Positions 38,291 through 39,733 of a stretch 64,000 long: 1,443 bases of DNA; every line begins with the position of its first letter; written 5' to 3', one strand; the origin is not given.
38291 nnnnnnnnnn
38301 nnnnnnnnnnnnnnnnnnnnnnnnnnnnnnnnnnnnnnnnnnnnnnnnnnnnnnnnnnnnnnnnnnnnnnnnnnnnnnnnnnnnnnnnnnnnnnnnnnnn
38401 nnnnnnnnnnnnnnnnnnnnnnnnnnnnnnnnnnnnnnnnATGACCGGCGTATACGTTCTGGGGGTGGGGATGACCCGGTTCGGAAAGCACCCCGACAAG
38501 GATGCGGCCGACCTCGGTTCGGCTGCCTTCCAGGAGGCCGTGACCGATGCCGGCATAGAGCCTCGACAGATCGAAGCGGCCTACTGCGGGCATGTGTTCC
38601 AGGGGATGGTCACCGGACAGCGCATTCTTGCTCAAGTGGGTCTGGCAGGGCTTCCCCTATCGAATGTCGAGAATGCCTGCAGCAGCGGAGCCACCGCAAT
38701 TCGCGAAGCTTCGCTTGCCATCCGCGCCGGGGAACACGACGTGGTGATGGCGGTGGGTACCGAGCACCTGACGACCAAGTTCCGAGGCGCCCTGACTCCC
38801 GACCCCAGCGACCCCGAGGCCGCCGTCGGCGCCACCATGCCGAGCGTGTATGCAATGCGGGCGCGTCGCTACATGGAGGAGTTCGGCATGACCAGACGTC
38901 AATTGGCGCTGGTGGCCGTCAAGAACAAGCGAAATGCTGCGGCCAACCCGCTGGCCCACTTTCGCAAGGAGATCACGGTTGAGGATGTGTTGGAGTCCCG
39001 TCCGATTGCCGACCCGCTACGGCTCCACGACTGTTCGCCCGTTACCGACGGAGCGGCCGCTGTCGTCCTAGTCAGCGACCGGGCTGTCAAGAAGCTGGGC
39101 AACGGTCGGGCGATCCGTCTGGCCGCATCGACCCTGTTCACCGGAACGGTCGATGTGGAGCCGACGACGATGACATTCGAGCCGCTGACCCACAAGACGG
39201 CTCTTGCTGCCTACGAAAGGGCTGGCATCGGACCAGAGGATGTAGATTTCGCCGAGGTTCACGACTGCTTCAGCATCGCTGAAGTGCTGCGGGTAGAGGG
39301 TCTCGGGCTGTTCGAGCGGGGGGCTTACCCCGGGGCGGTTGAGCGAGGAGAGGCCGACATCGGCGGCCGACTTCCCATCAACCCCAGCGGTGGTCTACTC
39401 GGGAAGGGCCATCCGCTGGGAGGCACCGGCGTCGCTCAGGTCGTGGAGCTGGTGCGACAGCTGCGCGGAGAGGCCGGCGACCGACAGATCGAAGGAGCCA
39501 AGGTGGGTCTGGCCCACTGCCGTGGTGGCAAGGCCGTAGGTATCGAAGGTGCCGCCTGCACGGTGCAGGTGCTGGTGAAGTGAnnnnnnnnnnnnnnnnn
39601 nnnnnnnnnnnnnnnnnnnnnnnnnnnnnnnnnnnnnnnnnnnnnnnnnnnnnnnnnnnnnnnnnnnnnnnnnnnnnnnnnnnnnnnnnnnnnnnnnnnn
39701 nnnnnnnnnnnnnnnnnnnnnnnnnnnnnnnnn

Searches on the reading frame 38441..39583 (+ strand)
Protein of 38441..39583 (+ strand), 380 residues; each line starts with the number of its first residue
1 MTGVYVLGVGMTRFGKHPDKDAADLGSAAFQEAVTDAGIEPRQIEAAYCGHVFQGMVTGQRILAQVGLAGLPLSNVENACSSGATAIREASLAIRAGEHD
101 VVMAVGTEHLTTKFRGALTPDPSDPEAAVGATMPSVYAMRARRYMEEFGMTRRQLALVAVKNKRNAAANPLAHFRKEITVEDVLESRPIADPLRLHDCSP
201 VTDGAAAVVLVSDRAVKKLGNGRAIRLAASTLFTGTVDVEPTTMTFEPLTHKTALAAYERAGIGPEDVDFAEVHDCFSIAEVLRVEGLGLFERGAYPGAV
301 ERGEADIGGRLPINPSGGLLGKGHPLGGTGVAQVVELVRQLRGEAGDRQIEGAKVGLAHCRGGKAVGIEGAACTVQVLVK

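Call 10: search_protein_families(library=pfam, proteins=[window:38441-39583:+], max_evalue=0.001)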
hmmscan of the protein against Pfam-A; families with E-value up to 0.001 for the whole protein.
window:38441-39583:+ (380 aa): 4 families
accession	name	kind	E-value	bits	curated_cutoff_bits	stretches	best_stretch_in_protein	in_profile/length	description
PF22691.2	Thiolase_C_1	-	2.8e-37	128.1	28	1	250-364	20-133/144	Thiolase C-terminal domain-like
PF00108.29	Thiolase_N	-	1.5e-33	116.8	26.4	1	4-212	1-258/260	Thiolase, N-terminal domain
PF02803.24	Thiolase_C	-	7.9e-11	42.1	27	1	234-350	10-106/123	Thiolase, C-terminal domain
PF00109.32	ketoacyl-synt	-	6.4e-07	29.7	20.8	1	61-113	156-207/252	Beta-ketoacyl synthase, N-terminal domain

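Call 22: search_protein_families(library=ncbifam, proteins=[window:38441-39583:+], max_evalue=0.00001)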
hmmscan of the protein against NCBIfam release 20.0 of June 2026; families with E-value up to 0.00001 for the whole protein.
window:38441-39583:+ (380 aa): 53 families (the best 25 are shown)
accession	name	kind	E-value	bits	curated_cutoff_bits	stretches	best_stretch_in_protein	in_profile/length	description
NF004720.0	PRK06064.1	subfamily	7.7e-110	367.3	420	1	1-364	1-376/389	thiolase domain-containing protein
NF006102.0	PRK08256.1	subfamily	1.9e-98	330.2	436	1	3-375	4-387/394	lipid-transfer protein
NF053570.1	AcCoTHIOL_METTL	equivalog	4.6e-96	322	600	1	1-365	1-373/385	acetyl-CoA acetyltransferase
NF053628.1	BnzsclthlBbsBGT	equivalog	3.8e-94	315.7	750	1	3-380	6-387/389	benzoylsuccinyl-CoA thiolase subunit BbsB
NF004810.0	PRK06157.1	equivalog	3.9e-88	296.3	403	1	4-366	9-386/400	acetyl-CoA acetyltransferase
NF005704.0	PRK07516.1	subfamily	3.2e-81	273.3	412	1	3-366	3-378/389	thiolase domain-containing protein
NF004715.0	PRK06059.1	equivalog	2.4e-77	260.6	424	1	3-364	5-389/399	lipid-transfer protein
NF009228.0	PRK12578.1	subfamily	1.3e-75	254.5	485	1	4-364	5-376/387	thiolase domain-containing protein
NF004811.0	PRK06158.1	subfamily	1.5e-62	211.8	421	1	5-364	11-369/384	acetyl-CoA acetyltransferase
NF004936.0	PRK06289.1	equivalog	3.4e-62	210.5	375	1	2-364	3-392/405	acetyl-CoA acetyltransferase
NF006180.0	PRK08313.1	subfamily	1.6e-60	205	514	1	4-365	6-374/389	thiolase domain-containing protein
NF004982.0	PRK06365.1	equivalog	1.2e-52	179.4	695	2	3-220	17-244/430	thiolase domain-containing protein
NF006010.0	PRK08142.1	subfamily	4.3e-52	177.2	462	1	5-375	8-383/388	thiolase domain-containing protein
NF004721.0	PRK06065.1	equivalog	4.9e-50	170.5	455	1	4-357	12-375/393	thiolase domain-containing protein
NF005892.0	PRK07855.1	subfamily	1.6e-49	168.8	469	1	6-353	10-369/390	lipid-transfer protein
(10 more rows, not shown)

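Call 33: search_solved_structures(query=window:38441-39583:+, max_evalue=1e-10)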
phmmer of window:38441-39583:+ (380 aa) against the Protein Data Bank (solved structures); distinct sequences matched with E-value up to 1e-10: 46.
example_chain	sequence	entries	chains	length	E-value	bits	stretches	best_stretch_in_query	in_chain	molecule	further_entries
7pxp_C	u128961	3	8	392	3e-82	280.1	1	4-380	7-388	Benzoylsuccinyl-CoA thiolase subunit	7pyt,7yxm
6hsj_A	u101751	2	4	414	3.7e-70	240.3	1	4-362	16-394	SCP2-thiolase (type-1)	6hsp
6hrv_A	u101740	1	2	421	3.9e-70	240.2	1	4-362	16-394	SCP2-thiolase (type-1)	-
7yvy_A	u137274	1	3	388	1e-65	225.7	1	5-367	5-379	Acetyl-CoA acetyltransferase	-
6esq_A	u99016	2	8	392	1.1e-65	225.5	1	3-351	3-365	acetoacetyl-CoA thiolase | Acetyl-CoA acetyltransferase thiolase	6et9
4yzo_A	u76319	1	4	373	8.9e-60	206.1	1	5-363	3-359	Putative acyl-CoA acyltransferase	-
4bi9_A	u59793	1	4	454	2e-42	149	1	69-353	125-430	3-KETOACYL-COA THIOLASE, PUTATIVE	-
3zbg_A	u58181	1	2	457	1.8e-41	145.9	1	67-350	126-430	3-KETOACYL-COA THIOLASE-LIKE PROTEIN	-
4bia_A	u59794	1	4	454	4.4e-41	144.6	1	69-353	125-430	3-KETOACYL-COA THIOLASE, PUTATIVE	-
3zbk_A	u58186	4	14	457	3.2e-40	141.8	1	67-350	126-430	3-KETOACYL-COA THIOLASE-LIKE PROTEIN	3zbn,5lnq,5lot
3zbl_A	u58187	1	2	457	4.4e-40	141.3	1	67-350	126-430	3-KETOACYL-COA THIOLASE-LIKE PROTEIN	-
4u4e_A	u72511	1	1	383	3.8e-35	125.1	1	7-364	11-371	Thiolase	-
6ok1_A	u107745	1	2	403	3.8e-33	118.5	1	6-341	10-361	Lipid-transfer protein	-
9myr_A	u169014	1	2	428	3.5e-28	102.2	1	135-365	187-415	Nonspecific lipid-transfer protein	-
5m3k_C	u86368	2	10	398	5.8e-26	94.9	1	254-365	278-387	2,4-diacetylphloroglucinol biosynthesis protein PhlC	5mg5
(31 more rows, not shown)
